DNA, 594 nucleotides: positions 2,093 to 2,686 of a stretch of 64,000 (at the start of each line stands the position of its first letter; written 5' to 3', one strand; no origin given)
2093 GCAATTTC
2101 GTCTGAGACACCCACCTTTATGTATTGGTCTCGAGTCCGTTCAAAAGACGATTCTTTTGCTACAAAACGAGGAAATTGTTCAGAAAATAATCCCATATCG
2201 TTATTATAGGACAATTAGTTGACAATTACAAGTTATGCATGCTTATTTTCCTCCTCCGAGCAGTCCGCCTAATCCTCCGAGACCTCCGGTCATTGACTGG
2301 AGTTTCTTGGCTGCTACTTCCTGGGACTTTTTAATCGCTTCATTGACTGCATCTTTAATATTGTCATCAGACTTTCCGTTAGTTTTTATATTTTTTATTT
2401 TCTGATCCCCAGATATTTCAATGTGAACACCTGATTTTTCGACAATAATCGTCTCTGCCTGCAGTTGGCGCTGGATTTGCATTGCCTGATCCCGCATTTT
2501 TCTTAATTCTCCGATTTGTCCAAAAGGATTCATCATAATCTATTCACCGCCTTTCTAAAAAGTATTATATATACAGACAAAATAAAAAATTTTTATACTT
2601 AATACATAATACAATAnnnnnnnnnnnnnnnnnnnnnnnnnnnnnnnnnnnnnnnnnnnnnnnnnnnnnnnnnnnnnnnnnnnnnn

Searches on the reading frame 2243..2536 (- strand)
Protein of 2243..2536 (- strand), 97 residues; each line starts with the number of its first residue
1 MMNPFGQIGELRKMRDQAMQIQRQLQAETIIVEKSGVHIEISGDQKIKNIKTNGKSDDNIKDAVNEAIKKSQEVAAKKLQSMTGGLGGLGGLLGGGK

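Call 4: search_protein_families(library=pfam, proteins=[window:2243-2536:-])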
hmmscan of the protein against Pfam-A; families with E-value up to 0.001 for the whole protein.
window:2243-2536:- (97 aa): 1 family
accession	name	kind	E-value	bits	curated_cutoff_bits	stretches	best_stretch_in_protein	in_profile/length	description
PF02575.21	YbaB_DNA_bd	-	2e-08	34.7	25.5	1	10-86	3-90/91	YbaB/EbfC DNA-binding family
